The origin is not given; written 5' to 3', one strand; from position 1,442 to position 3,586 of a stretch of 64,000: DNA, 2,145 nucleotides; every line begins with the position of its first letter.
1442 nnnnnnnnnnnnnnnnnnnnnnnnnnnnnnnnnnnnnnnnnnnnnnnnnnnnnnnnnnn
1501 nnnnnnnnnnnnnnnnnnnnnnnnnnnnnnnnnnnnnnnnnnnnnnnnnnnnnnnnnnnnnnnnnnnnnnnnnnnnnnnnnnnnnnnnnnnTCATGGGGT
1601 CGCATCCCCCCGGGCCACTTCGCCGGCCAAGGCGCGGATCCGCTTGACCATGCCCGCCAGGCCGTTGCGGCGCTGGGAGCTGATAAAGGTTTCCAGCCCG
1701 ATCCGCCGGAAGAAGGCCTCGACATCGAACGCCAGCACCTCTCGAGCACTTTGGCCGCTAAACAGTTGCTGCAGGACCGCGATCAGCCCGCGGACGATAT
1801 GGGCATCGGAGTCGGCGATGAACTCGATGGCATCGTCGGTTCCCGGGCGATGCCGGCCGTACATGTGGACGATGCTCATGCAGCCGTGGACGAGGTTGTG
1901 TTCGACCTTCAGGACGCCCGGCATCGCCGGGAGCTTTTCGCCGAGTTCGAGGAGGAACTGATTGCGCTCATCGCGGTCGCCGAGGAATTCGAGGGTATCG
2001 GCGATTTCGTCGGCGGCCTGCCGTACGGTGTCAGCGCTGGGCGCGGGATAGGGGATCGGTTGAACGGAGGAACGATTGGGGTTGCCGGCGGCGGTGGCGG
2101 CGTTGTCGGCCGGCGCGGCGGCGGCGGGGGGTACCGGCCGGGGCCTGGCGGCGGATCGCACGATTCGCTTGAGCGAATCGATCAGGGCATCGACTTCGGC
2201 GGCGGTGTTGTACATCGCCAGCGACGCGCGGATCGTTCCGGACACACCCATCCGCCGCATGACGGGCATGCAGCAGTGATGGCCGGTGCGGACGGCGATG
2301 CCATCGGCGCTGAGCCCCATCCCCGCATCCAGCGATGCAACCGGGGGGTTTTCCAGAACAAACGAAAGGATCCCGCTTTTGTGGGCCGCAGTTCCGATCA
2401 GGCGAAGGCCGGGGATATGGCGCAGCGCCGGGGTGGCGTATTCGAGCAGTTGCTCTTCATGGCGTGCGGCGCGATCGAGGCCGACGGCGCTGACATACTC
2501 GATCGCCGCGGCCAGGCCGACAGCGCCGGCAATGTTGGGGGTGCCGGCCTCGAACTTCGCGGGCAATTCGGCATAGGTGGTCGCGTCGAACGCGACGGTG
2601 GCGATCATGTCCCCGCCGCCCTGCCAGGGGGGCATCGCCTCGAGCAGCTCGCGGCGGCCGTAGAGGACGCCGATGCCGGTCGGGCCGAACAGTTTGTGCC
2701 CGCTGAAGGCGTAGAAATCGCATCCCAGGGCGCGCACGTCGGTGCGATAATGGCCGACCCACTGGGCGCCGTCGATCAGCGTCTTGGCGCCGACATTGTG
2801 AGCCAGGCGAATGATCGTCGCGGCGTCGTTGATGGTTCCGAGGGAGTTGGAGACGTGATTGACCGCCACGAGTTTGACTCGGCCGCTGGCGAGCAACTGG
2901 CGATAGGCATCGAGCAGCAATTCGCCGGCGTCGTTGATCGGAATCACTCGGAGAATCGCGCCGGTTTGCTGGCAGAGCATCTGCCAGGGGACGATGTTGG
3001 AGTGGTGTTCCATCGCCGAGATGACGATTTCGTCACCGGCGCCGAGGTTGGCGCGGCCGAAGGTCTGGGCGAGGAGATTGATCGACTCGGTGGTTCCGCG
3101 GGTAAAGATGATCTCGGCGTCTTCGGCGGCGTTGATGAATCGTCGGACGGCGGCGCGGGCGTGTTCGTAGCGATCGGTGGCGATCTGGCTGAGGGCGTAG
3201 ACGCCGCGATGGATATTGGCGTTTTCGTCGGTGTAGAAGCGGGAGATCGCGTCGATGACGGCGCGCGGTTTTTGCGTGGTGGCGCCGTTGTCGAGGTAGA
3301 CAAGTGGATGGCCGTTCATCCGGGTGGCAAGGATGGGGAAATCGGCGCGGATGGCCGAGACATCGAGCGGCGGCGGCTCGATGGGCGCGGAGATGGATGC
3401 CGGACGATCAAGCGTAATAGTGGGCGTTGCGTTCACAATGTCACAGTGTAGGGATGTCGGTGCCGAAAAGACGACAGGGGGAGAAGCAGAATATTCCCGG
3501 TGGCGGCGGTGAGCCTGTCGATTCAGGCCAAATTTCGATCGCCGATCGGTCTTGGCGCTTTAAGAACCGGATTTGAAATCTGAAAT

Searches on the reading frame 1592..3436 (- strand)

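Call 25: search_protein_families(library=pfam, proteins=[window:1592-3436:-], max_evalue=0.01)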
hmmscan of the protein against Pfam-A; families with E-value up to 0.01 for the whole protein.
window:1592-3436:- (614 aa): 4 families
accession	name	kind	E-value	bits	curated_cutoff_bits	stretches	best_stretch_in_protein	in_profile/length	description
PF00266.25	Aminotran_5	-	2.7e-143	477.9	21.5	1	46-418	1-371/371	Aminotransferase class-V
PF02657.20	SufE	-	4.5e-35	120.5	27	1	481-602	3-120/121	Fe-S metabolism associated domain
PF00155.27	Aminotran_1_2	-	5.5e-07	29.5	19.7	1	87-223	41-186/361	Aminotransferase class I and II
PF03841.19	SelA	-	0.0032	17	22.8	1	213-268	175-233/367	L-seryl-tRNA selenium transferase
